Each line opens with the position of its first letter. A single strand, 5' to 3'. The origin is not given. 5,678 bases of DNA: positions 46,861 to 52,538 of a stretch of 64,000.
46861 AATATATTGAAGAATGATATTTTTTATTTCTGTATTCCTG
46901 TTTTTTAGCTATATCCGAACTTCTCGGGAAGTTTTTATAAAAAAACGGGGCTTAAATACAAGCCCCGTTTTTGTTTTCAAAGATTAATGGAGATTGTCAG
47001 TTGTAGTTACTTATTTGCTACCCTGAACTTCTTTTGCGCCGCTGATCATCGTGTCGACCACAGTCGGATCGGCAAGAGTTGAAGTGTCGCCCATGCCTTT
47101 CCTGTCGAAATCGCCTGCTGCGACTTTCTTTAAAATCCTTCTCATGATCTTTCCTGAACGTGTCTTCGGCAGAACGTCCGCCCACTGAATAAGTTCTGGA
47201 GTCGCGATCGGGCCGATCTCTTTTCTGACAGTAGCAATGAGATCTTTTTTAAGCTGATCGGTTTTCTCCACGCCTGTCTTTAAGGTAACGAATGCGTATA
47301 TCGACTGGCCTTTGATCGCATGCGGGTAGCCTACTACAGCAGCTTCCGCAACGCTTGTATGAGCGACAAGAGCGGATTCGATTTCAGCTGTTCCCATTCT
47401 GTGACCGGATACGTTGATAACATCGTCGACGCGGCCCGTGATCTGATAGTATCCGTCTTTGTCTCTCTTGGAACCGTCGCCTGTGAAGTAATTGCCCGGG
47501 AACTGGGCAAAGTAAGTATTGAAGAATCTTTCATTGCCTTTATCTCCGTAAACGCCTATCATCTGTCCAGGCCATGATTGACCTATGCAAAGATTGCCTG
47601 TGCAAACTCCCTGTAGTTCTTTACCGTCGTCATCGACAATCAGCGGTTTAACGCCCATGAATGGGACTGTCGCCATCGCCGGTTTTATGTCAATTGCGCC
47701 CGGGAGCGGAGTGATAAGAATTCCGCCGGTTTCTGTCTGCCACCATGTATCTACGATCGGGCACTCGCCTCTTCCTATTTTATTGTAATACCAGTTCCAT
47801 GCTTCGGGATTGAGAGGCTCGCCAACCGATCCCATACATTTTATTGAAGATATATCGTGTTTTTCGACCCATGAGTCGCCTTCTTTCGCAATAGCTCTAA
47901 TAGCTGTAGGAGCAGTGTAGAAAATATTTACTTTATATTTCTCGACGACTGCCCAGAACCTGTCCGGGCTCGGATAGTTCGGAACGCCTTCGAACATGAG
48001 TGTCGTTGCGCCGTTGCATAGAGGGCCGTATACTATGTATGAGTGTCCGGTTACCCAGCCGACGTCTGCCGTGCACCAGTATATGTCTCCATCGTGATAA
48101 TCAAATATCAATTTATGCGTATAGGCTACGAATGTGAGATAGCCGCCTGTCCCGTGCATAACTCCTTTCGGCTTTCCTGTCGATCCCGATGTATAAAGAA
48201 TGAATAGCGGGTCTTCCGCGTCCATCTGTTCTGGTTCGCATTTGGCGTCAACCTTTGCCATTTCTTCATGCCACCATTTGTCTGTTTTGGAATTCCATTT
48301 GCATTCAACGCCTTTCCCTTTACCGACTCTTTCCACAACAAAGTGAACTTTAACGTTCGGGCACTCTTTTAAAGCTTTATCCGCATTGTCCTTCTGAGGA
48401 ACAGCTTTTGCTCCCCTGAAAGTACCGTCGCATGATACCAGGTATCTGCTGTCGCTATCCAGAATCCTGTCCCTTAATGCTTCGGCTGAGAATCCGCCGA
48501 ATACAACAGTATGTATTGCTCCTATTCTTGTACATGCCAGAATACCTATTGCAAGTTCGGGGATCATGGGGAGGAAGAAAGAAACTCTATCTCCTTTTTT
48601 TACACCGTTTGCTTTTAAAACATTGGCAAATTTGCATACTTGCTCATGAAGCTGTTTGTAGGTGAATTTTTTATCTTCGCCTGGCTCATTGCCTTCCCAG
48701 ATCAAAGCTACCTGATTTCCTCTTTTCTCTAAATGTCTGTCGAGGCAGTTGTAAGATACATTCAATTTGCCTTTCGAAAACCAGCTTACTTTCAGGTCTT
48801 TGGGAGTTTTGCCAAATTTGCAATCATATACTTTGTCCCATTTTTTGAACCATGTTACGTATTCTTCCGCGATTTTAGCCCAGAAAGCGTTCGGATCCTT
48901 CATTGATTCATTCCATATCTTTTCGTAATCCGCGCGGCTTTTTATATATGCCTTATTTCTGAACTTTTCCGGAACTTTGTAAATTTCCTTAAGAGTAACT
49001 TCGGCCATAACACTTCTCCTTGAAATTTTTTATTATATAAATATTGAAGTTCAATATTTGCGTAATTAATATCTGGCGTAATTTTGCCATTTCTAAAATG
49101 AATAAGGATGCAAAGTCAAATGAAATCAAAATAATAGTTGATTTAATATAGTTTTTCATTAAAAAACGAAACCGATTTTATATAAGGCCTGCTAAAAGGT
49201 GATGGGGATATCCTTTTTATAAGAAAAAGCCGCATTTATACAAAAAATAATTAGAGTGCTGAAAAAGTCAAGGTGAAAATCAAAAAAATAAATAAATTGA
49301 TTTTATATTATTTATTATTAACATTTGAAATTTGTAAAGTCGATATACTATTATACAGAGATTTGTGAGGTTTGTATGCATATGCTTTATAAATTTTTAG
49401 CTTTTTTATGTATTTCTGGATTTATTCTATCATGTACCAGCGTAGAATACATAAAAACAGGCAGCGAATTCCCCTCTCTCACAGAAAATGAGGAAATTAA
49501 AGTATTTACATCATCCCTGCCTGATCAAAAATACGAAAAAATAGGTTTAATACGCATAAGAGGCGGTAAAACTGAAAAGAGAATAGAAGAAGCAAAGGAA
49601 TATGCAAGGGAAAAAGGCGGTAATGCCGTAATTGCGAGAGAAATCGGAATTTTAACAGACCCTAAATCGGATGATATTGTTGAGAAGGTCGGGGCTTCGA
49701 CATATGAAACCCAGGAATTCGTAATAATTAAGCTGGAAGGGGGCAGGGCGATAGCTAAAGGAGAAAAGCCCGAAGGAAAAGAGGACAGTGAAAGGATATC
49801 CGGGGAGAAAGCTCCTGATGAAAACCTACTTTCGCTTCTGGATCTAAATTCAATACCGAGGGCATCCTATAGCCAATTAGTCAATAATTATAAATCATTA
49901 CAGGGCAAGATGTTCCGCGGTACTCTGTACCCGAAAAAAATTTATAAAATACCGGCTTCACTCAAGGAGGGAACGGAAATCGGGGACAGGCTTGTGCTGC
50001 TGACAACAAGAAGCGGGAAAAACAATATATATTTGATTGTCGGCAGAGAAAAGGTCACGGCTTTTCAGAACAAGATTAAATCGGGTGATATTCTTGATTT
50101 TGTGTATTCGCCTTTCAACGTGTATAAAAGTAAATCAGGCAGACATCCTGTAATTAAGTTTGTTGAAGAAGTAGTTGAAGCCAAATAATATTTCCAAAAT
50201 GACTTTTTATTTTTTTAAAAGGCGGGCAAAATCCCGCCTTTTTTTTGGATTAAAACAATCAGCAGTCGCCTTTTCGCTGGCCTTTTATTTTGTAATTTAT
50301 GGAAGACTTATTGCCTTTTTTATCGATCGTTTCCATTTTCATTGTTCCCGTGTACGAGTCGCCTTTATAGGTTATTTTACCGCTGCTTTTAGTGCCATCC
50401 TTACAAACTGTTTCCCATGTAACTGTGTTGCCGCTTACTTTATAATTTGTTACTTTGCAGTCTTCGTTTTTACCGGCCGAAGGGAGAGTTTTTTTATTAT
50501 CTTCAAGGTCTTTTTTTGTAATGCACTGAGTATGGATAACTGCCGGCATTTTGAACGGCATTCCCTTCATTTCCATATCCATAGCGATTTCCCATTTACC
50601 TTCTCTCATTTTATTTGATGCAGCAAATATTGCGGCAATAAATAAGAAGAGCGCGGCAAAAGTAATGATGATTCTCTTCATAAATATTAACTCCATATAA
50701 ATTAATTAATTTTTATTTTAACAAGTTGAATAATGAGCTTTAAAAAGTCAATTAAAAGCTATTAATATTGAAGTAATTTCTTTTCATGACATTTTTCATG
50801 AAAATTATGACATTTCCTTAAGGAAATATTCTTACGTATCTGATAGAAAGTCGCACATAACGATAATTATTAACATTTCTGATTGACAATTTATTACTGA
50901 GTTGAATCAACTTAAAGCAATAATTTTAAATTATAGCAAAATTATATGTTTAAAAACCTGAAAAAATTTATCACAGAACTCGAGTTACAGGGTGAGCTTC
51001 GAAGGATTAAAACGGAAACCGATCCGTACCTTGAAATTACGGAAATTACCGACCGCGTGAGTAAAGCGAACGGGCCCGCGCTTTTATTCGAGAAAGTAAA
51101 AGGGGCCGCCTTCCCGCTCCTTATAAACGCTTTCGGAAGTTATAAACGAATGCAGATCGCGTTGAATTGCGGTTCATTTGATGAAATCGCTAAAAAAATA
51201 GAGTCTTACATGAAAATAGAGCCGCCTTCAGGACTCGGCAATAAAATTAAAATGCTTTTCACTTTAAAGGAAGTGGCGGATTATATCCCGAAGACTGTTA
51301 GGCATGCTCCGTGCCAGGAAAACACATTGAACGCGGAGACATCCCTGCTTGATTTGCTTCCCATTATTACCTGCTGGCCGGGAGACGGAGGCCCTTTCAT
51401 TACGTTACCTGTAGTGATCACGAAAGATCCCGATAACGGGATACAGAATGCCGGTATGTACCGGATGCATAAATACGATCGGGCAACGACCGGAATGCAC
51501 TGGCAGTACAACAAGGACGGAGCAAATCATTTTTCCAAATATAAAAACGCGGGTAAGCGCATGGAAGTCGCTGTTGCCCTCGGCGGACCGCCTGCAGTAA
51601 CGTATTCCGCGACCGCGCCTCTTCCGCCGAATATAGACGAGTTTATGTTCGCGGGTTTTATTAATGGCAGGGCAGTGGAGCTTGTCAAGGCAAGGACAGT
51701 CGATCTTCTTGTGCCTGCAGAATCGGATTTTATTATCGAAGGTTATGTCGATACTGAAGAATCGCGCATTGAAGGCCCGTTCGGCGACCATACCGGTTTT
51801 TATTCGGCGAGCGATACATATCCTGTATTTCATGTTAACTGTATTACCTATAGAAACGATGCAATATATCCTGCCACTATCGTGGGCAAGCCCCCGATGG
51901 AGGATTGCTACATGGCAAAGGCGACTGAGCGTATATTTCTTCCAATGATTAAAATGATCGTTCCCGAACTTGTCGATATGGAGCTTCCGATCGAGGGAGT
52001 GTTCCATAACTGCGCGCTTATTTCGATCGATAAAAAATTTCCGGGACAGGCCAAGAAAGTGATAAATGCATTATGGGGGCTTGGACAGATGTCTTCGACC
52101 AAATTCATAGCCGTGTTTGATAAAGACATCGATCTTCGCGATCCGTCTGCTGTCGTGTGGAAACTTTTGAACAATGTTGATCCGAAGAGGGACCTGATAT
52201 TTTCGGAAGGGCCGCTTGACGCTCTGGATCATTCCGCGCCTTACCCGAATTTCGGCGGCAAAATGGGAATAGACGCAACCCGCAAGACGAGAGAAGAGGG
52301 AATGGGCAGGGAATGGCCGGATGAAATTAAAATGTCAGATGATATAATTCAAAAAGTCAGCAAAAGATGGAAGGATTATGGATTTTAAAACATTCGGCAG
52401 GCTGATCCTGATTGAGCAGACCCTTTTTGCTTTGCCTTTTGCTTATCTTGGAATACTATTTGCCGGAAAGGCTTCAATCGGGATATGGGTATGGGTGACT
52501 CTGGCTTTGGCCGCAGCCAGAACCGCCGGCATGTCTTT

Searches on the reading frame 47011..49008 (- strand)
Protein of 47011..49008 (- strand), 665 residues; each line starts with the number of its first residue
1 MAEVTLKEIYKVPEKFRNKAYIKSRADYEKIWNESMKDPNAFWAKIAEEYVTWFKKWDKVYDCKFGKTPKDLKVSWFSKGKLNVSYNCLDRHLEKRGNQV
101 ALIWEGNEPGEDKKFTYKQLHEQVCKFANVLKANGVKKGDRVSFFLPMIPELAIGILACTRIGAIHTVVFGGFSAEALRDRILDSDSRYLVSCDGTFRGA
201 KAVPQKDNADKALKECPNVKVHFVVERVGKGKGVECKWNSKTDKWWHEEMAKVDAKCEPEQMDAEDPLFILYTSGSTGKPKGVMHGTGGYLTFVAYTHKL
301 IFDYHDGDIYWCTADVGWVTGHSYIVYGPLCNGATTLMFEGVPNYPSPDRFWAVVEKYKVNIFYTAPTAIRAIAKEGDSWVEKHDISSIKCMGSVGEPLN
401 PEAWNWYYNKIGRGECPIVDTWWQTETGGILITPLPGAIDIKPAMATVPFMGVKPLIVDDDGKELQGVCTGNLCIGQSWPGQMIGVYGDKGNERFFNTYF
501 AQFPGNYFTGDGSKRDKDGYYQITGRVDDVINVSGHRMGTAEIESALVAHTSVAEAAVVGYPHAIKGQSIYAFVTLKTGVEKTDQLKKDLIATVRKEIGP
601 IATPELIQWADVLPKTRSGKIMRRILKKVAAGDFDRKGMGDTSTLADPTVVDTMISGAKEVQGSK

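Call 69: search_protein_families(library=pfam, proteins=[window:47011-49008:-], max_evalue=0.0001)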
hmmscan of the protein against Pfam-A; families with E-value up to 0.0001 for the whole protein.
window:47011-49008:- (665 aa): 3 families
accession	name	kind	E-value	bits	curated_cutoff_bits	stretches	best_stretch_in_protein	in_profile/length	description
PF00501.34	AMP-binding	-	5.6e-87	292.5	29.9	1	90-478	2-377/384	AMP-binding enzyme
PF13193.12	AMP-binding_C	-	1.4e-25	90.4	24.5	1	542-620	1-76/76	AMP-binding enzyme C-terminal domain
PF16177.11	ACAS_N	-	6.7e-18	64.7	27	1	28-88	1-55/55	Acetyl-coenzyme A synthetase N-terminus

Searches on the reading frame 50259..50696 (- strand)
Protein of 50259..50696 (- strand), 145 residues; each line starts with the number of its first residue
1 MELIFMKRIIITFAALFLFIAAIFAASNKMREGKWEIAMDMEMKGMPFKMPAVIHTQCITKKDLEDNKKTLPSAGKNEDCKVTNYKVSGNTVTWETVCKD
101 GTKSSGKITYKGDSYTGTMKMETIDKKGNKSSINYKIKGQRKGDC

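Call 69: search_protein_families(library=pfam, proteins=[window:50259-50696:-], max_evalue=0.0001)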
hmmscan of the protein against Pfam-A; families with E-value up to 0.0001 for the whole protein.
window:50259-50696:- (145 aa): 1 family
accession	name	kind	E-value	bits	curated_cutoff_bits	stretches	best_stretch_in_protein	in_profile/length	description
PF12276.13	DUF3617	-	3.7e-18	66.7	24.5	1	30-145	1-106/106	Protein of unknown function (DUF3617)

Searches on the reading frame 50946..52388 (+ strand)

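Call 69: search_protein_families(library=pfam, proteins=[window:50946-52388:+], max_evalue=0.0001)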
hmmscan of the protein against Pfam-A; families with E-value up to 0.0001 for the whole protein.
window:50946-52388:+ (480 aa): 3 families
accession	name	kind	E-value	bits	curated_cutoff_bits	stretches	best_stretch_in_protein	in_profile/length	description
PF01977.22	UbiD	-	9.7e-83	276.8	23.3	1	117-316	2-206/206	3-octaprenyl-4-hydroxybenzoate carboxy-lyase Rift-related domain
PF20696.2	UbiD_C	-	8.9e-46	155.5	24.2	1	321-444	1-127/127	3-octaprenyl-4-hydroxybenzoate carboxy-lyase C-terminal domain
PF20695.2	UbiD_N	-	7.3e-26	90.5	24.3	1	9-84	1-77/78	3-octaprenyl-4-hydroxybenzoate carboxy-lyase N-terminal domain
